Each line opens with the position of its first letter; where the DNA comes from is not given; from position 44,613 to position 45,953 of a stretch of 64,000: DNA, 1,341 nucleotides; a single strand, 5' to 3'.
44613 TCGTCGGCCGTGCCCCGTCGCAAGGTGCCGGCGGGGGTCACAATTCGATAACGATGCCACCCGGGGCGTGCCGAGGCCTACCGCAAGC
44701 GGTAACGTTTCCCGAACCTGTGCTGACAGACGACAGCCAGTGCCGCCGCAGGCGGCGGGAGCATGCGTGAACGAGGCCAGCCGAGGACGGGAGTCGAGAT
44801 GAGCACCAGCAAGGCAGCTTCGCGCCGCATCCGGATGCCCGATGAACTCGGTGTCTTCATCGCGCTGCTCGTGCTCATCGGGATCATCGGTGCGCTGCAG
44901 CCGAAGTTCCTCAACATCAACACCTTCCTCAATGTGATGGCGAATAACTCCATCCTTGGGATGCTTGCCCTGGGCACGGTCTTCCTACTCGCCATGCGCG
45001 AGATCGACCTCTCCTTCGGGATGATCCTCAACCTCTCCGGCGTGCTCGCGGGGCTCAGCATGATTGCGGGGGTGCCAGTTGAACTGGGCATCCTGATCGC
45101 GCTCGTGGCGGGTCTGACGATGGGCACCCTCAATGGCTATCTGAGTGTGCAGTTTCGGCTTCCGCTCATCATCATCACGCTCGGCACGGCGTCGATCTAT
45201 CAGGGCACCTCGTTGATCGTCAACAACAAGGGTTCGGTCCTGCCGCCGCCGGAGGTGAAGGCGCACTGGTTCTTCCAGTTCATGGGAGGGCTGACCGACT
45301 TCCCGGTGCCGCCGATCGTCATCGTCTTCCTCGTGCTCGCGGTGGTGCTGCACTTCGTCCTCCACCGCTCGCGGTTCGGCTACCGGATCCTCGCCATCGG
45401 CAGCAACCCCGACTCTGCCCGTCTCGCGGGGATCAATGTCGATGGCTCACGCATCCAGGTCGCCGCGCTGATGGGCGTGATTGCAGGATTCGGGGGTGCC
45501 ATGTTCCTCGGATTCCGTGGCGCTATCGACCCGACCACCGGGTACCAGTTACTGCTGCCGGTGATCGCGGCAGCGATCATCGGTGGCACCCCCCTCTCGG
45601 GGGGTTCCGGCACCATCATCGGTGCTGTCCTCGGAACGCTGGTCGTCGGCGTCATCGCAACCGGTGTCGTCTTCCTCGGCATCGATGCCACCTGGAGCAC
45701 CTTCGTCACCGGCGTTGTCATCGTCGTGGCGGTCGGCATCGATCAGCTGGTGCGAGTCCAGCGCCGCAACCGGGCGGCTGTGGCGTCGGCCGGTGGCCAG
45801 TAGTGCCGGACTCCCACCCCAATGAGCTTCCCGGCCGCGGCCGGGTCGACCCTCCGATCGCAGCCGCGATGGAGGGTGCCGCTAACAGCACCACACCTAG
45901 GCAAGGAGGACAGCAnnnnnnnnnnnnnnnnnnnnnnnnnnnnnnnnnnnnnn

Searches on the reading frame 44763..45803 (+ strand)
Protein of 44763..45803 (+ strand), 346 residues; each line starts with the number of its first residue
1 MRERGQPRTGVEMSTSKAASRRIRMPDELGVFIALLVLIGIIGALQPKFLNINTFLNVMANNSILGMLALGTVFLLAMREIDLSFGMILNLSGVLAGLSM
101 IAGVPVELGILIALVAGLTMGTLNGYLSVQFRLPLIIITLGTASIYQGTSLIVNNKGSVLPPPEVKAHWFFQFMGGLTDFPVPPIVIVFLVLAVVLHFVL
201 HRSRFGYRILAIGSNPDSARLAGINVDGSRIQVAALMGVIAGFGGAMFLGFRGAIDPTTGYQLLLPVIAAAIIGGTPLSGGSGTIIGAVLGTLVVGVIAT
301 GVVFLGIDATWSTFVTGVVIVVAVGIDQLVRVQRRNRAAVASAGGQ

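Call 16: search_protein_families(library=pfam, proteins=[window:44763-45803:+])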
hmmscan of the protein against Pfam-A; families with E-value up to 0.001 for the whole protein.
window:44763-45803:+ (346 aa): 1 family
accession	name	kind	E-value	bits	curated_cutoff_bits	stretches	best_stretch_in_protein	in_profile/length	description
PF02653.21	BPD_transp_2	-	4.5e-41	141.2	26.8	1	56-324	3-269/269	Branched-chain amino acid transport system / permease component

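Call 53: find_homologous_proteins(query=window:44763-45803:+, max_evalue=1e-80)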
Query window:44763-45803:+ (346 aa): 789 proteins with E <= 1e-80 among 8000 candidates; the best 120 are listed.
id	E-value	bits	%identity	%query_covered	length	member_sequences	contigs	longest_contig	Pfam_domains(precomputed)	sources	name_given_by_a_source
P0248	2.0e-199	680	100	97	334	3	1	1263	PF02653.22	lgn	-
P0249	4.5e-171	586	88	90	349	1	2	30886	PF02653.22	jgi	-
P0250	3.7e-124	432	66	94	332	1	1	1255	PF02653.22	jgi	jgi:ribose transport system permease protein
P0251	6.5e-123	428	65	95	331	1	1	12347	PF02653.22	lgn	-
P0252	9.8e-123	428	64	95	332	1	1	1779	PF02653.22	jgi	jgi:ribose transport system permease protein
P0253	4.9e-121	422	65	92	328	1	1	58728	PF02653.22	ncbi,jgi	jgi:ribose transport system permease protein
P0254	9.1e-121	421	63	96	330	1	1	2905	PF02653.22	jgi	jgi:ribose transport system permease protein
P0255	9.1e-121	421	63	96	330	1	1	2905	PF02653.22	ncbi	-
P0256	4.3e-120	419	62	94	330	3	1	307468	PF02653.22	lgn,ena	-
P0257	2.6e-119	416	64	94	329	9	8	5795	PF02653.22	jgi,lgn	jgi:ribose transport system permease protein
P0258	4.4e-119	416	63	91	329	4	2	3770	PF02653.22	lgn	-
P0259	1.1e-118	414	63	92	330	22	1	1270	PF02653.22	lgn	-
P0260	1.5e-118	414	63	91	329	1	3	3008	PF02653.22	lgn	-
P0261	5.7e-118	412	63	92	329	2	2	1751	PF02653.22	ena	-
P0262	1.0e-116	408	61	94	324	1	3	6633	PF02653.22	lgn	-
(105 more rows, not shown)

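Call 54: find_encoding_contigs(protein=P0249, flank=2500, max_places=4)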
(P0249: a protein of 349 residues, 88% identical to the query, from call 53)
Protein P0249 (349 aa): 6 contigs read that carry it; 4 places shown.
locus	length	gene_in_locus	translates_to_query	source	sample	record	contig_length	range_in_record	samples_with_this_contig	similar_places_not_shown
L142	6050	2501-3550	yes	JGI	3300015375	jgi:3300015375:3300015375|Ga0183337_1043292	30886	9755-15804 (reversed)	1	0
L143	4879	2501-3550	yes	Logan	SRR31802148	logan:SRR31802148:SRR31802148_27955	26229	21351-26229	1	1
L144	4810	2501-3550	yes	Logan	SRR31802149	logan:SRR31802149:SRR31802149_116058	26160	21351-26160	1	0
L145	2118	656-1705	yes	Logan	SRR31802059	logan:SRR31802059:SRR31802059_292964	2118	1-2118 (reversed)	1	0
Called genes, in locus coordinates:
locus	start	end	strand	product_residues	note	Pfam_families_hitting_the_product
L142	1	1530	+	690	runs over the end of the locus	PF25837:Apionate_lact_N, PF25838:Apionate_lact_M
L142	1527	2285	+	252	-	PF00106:adh_short, PF08659:KR, PF13561:adh_short_C2, PF23441:SDR (weak)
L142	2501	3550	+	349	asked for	PF02653:BPD_transp_2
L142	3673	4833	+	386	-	PF13407:Peripla_BP_4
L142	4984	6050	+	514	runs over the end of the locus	PF00005:ABC_tran, PF13304:AAA_21 (faint), PF00005:ABC_tran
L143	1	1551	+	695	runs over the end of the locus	PF25837:Apionate_lact_N, PF25838:Apionate_lact_M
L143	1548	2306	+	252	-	PF00106:adh_short, PF08659:KR, PF13561:adh_short_C2, PF23441:SDR (weak)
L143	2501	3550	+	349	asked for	PF02653:BPD_transp_2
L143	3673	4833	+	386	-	PF13407:Peripla_BP_4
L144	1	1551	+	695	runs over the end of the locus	PF25837:Apionate_lact_N, PF25838:Apionate_lact_M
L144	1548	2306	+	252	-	PF00106:adh_short, PF08659:KR, PF13561:adh_short_C2, PF23441:SDR (weak)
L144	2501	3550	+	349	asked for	PF02653:BPD_transp_2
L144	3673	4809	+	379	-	?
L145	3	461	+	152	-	?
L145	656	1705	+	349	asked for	PF02653:BPD_transp_2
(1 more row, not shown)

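Call 64: find_encoding_contigs(protein=P0253, flank=1200, max_places=3)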
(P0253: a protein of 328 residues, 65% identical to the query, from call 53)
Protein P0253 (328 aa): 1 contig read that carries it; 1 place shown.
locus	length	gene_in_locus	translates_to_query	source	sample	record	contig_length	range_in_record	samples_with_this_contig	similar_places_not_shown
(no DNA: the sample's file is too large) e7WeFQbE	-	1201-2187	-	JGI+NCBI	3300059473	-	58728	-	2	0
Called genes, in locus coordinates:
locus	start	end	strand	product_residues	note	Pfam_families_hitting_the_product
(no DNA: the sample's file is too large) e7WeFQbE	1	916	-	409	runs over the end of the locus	PF13407:Peripla_BP_4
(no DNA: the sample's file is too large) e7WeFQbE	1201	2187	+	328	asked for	PF02653:BPD_transp_2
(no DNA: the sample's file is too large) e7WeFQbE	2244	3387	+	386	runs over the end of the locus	PF13407:Peripla_BP_4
